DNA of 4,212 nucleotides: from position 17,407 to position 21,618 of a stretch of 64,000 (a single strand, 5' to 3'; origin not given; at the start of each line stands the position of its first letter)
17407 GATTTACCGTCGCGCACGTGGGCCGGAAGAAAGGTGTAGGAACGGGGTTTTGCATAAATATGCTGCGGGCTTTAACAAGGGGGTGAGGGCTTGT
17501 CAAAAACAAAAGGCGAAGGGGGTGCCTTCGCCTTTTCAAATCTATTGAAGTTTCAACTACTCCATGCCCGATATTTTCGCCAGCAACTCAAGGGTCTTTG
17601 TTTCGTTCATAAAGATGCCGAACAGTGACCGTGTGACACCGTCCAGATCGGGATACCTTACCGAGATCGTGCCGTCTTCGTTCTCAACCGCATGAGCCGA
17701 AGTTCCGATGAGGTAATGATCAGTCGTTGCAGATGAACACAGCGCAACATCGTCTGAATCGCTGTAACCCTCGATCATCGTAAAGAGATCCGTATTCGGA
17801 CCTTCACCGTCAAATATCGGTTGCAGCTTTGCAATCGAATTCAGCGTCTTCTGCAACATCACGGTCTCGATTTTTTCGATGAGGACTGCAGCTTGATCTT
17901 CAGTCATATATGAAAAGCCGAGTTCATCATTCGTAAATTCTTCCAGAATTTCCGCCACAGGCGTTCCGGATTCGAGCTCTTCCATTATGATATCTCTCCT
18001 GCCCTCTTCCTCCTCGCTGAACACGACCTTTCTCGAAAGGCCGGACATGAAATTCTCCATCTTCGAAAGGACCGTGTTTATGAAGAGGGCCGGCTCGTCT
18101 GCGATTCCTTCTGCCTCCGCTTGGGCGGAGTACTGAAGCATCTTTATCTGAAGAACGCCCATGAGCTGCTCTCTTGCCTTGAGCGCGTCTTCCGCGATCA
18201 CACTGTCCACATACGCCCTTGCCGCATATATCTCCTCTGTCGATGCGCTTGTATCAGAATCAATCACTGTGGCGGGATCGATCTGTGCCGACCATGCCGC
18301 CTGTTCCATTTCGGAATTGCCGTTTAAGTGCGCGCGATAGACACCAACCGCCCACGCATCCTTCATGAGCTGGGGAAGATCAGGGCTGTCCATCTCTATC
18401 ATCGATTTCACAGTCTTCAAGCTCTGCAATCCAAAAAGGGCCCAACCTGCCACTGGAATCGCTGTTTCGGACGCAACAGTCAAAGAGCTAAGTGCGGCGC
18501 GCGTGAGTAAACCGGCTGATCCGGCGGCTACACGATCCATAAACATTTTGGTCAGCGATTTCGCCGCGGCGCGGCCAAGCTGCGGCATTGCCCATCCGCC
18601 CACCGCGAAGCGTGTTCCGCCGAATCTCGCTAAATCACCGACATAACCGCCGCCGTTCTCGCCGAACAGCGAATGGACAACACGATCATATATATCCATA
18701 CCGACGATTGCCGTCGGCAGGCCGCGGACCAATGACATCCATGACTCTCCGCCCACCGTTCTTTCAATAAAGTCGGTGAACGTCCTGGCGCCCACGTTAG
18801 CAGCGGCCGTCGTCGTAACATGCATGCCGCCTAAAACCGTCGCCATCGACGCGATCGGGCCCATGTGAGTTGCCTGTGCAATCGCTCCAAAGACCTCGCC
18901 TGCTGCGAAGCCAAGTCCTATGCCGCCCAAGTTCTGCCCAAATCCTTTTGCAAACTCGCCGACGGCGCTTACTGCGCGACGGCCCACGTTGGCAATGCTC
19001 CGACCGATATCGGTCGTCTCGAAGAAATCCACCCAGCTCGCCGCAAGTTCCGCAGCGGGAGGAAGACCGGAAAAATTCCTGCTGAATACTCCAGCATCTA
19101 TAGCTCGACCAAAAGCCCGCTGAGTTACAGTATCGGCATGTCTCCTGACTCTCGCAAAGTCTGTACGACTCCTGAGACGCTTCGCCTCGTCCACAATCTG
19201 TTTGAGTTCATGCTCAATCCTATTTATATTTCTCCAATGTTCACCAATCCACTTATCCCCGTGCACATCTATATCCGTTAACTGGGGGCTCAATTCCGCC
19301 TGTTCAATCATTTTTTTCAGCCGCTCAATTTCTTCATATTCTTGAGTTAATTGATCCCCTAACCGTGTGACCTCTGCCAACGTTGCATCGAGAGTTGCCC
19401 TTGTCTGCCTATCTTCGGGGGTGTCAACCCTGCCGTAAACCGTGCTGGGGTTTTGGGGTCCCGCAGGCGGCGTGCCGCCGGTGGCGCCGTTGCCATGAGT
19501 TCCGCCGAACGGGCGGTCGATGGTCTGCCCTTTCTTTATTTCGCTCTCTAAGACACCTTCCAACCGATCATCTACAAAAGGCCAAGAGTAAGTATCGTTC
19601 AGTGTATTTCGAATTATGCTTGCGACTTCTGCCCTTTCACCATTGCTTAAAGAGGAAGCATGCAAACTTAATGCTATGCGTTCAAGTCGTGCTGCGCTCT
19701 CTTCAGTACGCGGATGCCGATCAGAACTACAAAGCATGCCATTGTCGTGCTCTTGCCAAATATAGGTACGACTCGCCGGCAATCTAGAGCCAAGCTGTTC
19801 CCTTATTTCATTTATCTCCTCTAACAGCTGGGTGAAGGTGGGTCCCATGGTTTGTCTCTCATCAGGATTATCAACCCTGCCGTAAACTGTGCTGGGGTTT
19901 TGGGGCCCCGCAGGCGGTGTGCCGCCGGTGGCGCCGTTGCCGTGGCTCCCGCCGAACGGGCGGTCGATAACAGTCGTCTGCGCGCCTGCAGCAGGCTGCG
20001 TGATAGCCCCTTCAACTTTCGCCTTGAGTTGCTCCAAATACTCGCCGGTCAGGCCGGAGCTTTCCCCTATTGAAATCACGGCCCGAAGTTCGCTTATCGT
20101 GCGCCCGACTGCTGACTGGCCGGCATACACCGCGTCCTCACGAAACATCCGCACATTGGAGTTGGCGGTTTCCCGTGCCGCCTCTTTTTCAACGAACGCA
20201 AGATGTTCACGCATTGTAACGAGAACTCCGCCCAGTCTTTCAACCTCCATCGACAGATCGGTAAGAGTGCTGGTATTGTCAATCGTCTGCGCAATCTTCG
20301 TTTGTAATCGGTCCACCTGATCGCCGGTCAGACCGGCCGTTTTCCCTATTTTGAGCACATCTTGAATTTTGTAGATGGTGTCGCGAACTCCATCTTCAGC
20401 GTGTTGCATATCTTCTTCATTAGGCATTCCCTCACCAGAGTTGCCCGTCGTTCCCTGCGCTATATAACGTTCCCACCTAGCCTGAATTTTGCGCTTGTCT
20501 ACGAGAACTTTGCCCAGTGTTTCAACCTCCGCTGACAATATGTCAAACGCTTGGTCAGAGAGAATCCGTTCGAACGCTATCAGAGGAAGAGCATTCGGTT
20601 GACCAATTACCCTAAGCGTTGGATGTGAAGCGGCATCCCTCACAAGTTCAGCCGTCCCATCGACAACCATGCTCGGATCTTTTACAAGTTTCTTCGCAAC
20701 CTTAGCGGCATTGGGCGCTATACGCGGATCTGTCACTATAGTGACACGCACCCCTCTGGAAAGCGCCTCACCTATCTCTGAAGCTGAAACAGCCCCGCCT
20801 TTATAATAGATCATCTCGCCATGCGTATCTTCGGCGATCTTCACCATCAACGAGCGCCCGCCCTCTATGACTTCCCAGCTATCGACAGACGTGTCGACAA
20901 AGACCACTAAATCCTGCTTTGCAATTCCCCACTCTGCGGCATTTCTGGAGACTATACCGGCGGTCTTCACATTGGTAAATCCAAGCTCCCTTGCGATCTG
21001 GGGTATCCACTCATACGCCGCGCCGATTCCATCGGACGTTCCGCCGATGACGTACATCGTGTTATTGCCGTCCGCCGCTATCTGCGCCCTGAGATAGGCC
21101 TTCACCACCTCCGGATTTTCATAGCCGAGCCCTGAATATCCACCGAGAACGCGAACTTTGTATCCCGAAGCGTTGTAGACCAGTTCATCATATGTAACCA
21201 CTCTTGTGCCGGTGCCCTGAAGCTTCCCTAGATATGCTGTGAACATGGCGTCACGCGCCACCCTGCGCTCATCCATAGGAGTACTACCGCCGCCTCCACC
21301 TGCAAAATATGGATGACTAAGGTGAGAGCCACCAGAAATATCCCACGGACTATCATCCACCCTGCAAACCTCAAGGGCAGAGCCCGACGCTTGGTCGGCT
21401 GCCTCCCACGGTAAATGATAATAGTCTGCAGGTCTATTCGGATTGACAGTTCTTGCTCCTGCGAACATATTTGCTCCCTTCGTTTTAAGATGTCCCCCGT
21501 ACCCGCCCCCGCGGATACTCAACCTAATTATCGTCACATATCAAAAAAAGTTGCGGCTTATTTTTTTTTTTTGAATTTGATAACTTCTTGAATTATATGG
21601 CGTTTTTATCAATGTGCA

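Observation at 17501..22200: Low-GC cassette encoding a 1303-aa LOG/SLOG-like N-terminal multidomain protein plus two tiny coiled-coil ORFs: candidate novel conflict or nucleotide-signalling system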

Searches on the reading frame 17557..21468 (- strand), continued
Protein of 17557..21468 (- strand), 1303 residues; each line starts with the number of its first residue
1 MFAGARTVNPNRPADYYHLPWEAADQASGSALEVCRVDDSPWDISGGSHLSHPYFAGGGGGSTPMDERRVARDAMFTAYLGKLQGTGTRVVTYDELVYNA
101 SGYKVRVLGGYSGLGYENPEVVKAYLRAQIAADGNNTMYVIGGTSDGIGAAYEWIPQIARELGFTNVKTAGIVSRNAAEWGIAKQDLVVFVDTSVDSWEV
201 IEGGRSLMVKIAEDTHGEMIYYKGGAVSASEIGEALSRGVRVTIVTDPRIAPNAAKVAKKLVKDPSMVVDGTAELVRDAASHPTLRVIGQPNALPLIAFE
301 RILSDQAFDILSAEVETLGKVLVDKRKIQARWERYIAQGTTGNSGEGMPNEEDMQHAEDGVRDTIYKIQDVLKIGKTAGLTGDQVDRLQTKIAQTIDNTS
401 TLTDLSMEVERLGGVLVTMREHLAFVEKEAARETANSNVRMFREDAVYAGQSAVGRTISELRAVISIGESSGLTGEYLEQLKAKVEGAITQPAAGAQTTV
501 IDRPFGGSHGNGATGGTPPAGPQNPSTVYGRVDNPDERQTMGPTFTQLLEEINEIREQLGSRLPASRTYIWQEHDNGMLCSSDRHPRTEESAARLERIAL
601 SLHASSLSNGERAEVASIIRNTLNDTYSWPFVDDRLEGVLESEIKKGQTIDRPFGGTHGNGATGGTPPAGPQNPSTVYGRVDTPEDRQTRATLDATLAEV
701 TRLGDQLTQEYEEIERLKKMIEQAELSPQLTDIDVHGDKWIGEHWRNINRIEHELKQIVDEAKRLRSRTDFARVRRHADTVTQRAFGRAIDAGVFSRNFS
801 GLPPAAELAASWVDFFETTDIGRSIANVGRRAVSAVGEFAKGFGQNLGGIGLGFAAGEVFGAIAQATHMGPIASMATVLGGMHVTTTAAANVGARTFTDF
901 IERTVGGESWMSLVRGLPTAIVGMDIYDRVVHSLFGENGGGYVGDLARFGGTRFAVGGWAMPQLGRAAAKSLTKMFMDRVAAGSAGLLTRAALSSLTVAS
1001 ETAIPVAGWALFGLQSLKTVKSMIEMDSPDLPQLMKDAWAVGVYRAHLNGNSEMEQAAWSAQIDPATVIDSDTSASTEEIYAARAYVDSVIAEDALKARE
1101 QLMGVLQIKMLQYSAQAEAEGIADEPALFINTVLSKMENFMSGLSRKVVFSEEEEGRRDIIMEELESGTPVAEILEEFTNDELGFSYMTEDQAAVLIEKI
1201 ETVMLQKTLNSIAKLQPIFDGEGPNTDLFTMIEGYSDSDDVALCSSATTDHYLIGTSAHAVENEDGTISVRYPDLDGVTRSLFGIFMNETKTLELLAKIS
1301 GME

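Call 66: search_protein_families(library=pfam, proteins=[P0006, P0114, P0115, P0052, L031:5119-6363:+, L031:6397-8097:+, L030:8724-9785:-], max_evalue=0.01)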
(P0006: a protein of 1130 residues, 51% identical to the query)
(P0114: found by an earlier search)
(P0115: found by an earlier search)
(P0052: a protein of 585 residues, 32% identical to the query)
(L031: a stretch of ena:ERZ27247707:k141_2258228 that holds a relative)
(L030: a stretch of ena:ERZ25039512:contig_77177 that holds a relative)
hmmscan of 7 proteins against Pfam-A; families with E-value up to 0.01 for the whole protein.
P0006 (1130 aa): 0 families

P0114 (1916 aa): 1 family
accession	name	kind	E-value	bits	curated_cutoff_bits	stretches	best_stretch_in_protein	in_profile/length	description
PF01841.26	Transglut_core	-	1.4e-05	25.8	23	1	876-972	2-102/108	Transglutaminase-like superfamily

P0115 (758 aa): 0 families

P0052 (585 aa): 0 families

L031:5119-6363:+ (414 aa): 0 families

L031:6397-8097:+ (566 aa): 1 family
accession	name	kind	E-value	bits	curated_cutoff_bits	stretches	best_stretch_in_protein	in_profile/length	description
PF25046.1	DUF7790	-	1.4e-14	54.6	23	2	78-150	4-75/272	Domain of unknown function (DUF7790)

L030:8724-9785:- (353 aa): 0 families

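Call 86: search_solved_structures(query=P0006, max_evalue=0.01)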
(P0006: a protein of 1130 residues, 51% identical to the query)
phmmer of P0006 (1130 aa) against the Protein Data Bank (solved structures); distinct sequences matched with E-value up to 0.01: 44.
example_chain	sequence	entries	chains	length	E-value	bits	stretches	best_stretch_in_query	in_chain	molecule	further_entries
8xon_S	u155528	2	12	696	8.2e-11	43.5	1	298-521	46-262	NDP-hexose 4-ketoreductase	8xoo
6em8_A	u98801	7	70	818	1.1e-10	43.1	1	304-524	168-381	ATP-dependent Clp protease ATP-binding subunit ClpC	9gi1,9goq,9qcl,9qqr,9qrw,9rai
6em9_A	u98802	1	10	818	1.1e-10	43.1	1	304-524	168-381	ATP-dependent Clp protease ATP-binding subunit ClpC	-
29hb_b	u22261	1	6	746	6e-10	40.6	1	314-521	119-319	ATP-dependent Clp protease, ATP-binding subunit ClpE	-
3j3r_A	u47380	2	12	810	1.2e-09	39.7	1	302-523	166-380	Negative regulator of genetic competence ClpC/MecB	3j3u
3j3t_A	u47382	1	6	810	1.2e-09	39.7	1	302-523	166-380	Negative regulator of genetic competence ClpC/MecB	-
7abr_A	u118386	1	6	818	1.2e-09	39.7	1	302-523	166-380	Negative regulator of genetic competence ClpC/MecB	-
3j3s_A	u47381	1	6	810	1.3e-09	39.5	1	302-523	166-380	Negative regulator of genetic competence ClpC/MecB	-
6dju_A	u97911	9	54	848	4.8e-09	37.6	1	299-526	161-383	Chaperone protein ClpB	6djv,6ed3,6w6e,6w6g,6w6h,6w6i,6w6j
8a8u_A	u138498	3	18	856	1.5e-08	36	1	261-520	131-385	ATP-dependent Clp protease ATP-binding subunit ClpC1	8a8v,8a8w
1ksf_X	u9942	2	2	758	1.6e-08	35.9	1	282-525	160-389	ATP-DEPENDENT CLP PROTEASE ATP-BINDING SUBUNIT CLPA | ClpA protein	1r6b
6w1z_A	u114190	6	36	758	2.8e-08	35.1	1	282-525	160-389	ATP-dependent Clp protease ATP-binding subunit ClpA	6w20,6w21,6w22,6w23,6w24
4hse_A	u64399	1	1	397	4.1e-08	34.5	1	295-531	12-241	Chaperone protein ClpB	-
7uiv_A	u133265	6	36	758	5.8e-08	34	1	284-525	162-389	ATP-dependent Clp protease ATP-binding subunit ClpA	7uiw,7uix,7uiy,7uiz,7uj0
5ofo_C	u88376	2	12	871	8e-08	33.6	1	301-525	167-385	Chaperone protein ClpB,ATP-dependent Clp protease ATP-binding subunit ClpA,Chaperone prote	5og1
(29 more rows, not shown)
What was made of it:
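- Closest known: P0006. Different: Their heads are entirely different (calls 66, 86).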

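Call 87: search_solved_structures(query=P0114, max_evalue=0.01)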
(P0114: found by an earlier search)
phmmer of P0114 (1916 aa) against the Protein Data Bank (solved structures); distinct sequences matched with E-value up to 0.01: 1.
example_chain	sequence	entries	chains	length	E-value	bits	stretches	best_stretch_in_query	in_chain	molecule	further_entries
9zem_A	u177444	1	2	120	0.0022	18.7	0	671-705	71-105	HeliScrew4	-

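Call 88: find_encoding_contigs(protein=P0002, flank=8000, max_places=2)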
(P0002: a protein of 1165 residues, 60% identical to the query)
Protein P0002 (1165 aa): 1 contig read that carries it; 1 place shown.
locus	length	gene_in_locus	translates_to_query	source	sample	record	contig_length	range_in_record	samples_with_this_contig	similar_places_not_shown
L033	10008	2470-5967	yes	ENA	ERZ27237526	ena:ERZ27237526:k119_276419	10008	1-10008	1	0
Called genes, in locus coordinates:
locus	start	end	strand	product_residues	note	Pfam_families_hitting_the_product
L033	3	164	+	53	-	?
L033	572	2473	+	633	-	-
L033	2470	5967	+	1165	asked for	-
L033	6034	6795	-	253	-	PF00665:rve (weak), PF13683:rve_3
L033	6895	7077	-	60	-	-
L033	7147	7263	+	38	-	-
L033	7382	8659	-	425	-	-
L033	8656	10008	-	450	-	?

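Call 89: find_encoding_contigs(protein=P0005, flank=8000, max_places=2)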
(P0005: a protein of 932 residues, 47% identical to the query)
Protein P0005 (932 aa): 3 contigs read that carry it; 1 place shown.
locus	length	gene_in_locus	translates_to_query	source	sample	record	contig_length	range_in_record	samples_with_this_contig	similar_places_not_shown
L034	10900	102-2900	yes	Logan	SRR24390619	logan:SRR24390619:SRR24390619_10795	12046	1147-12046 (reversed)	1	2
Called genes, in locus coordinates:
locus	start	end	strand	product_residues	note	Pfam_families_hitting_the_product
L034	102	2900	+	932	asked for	PF01467:CTP_transf_like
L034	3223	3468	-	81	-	-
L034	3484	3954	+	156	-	-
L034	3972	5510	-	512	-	-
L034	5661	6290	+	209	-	PF01810:LysE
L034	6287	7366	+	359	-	-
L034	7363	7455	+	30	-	-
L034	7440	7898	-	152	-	PF00293:NUDIX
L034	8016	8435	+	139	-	PF00903:Glyoxalase, PF13669:Glyoxalase_4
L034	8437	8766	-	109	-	-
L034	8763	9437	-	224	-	PF18626:Gln_deamidase_2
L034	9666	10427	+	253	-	-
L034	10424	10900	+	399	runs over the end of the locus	PF07661:MORN_2 (faint)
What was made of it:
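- An integrase lies next to P0002, and a glutamine deamidase gene lies near P0005 (calls 88, 89).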

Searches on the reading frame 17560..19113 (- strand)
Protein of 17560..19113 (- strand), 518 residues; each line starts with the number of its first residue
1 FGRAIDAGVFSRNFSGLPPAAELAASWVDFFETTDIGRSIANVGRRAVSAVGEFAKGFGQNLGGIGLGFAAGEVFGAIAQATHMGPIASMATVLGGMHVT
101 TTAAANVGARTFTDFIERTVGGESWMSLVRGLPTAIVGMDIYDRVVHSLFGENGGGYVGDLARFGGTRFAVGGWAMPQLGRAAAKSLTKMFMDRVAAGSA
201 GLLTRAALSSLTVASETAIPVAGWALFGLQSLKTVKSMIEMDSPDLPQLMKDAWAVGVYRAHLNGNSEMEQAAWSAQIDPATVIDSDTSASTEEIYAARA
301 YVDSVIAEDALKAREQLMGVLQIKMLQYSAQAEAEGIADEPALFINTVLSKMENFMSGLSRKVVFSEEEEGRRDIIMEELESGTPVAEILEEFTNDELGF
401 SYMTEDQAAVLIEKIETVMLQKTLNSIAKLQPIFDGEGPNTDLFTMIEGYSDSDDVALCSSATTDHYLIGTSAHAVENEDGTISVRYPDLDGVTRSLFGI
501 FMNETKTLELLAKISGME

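Call 43: find_homologous_proteins(query=A2, max_evalue=0.01)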
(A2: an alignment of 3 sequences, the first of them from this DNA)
Query A2 (3 sequences): 8000 candidates shared short words with the query, none scored E <= 0.01.
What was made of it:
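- Tried and rejected: This is a sensitivity failure, not evidence of absence (call 43).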

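Call 49: find_related_loci(query=A2, collection=metagenome_contigs, flank=10000)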
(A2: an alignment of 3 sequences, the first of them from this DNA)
Query A2 (518 aa) in metagenome_contigs; peptide patterns used: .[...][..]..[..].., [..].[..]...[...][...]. (x = any residue, [..] = any of these).
299 stretches matched a pattern, but none encodes a relative of the query by tblastn (E <= 1e-3).

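Call 50: find_related_loci(query=A2, collection=viral_contigs, flank=10000)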
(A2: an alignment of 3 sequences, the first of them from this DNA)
Query A2 (518 aa) in viral_contigs; peptide patterns used: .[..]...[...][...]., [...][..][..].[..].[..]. (x = any residue, [..] = any of these).
36 stretches matched a pattern, but none encodes a relative of the query by tblastn (E <= 1e-3).

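Call 52: predict_structure(alignment_id=A2)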
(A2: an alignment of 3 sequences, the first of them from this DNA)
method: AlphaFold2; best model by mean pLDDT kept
length: 518 residues; sequences in the alignment: 3
mean_pLDDT: 38.1   pTM: 0.31
mean pLDDT of the five models: 38.1, 36.9, 36.5, 35.3, 35.4
residues with pLDDT >= 90: 0; 70-90: 7; 50-70: 103; < 50: 408
segments of 3 or more residues with pLDDT < 50: 1-247, 275-288, 306-323, 325-327, 338-349, 358-360, 381-387, 422-518
pLDDT, mean of each block of 10 residues (from residue 1): 24 28 39 37 30 29 34 34 27 36 32 40 36 31 31 30 25 26 33 31 28 23 24 28 45 61 63 43 43 62 49 44 47 56 46 51 65 61 46 54 57 55 42 31 27 22 22 32 31 29 32 28
secondary structure, 60 per line:
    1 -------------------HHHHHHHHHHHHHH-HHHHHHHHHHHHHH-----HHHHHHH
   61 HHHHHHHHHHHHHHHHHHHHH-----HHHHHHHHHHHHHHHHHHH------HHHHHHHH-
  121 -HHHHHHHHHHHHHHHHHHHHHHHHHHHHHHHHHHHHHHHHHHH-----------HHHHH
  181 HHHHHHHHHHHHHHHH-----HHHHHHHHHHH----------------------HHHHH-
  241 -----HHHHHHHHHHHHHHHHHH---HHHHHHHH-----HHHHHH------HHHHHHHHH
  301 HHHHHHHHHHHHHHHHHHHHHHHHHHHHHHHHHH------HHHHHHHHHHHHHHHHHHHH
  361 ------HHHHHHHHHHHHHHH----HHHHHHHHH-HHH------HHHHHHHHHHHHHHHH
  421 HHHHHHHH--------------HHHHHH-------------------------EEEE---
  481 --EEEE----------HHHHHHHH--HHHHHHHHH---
elements in order: H20-33 H35-48 H54-81 H87-105 H112-119 H122-164 H176-196 H202-212 H235-239 H246-263 H267-274 H280-285 H292-334 H341-360 H367-381 H386-394 H405-428 H443-448 E474-477 E483-486 H497-504 H507-515
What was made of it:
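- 17560..19071 (-): Residues 800-1303: C-terminal module shared with proteins that carry other heads. Residues 830-1020 (window 18409-18981) are Gly/Ala-rich and moderately hydrophobic. Residues 1076-1303 are acidic (20% D+E). The only structural prediction is a low-confidence AF2 model (pLDDT 38), which is all-alpha (call 52).
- The AF2 model of the C-module has pLDDT 38 (call 52). AF2 confidence for the C-module is low (call 52).
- Tried and rejected: AF2 on the C-module with a 3-sequence alignment gave pLDDT 38, so no fold search was run on it (call 52).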

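Call 61: search_solved_structures(query=A2, max_evalue=10)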
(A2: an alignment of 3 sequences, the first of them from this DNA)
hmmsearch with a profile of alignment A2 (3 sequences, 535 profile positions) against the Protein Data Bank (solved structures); distinct sequences matched with E-value up to 10: 4.
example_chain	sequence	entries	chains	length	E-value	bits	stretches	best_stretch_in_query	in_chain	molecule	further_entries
4yy2_A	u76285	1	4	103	0.14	14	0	373-402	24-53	dTor_3x33L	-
4yy5_A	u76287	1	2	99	0.15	13.9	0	372-402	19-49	dTor_3x33L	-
9lay_A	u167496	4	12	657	1.8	10.3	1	139-269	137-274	Succinate dehydrogenase or fumarate reductase, flavoprotein subunit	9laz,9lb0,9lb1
2d2s_A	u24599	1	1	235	3.4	9.4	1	337-453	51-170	Exocyst complex component EXO84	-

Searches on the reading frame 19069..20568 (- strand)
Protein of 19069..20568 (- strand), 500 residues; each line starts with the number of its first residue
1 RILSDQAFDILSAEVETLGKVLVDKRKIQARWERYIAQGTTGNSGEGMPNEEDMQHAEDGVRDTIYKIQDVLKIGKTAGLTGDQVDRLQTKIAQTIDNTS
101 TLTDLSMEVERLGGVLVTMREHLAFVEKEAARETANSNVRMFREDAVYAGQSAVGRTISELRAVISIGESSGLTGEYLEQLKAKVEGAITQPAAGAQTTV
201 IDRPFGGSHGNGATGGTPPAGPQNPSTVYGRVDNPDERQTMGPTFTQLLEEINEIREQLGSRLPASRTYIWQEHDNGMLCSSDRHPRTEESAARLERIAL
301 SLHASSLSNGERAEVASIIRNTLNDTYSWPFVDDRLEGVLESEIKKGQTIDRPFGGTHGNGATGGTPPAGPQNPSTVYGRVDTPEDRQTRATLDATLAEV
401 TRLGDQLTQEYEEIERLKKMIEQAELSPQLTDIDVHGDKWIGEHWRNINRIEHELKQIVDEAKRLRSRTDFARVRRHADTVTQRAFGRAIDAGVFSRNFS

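Call 62: search_solved_structures(query=window:19069-20568:-, max_evalue=10)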
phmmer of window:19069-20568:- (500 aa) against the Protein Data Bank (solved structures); distinct sequences matched with E-value up to 10: 0.

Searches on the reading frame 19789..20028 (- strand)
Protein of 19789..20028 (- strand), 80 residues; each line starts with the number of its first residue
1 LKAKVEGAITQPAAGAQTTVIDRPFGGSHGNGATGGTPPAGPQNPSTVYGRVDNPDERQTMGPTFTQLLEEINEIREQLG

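Call 73: find_related_loci(query=A5, collection=metagenome_contigs, flank=10000)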
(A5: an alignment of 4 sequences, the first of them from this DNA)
Query A5 (80 aa) in metagenome_contigs; peptide patterns used: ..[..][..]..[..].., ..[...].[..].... (x = any residue, [..] = any of these).
418 stretches matched a pattern, but none encodes a relative of the query by tblastn (E <= 1e-3).
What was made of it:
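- Tried and rejected: Metagenome scans with the C-module and with the linker motif found no confirmed loci (calls 49, 73).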

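Call 74: find_related_loci(query=A5, collection=viral_contigs, flank=10000)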
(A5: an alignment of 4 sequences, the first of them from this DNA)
Query A5 (80 aa) in viral_contigs; peptide patterns used: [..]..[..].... (x = any residue, [..] = any of these).
10 stretches matched a pattern, but none encodes a relative of the query by tblastn (E <= 1e-3).
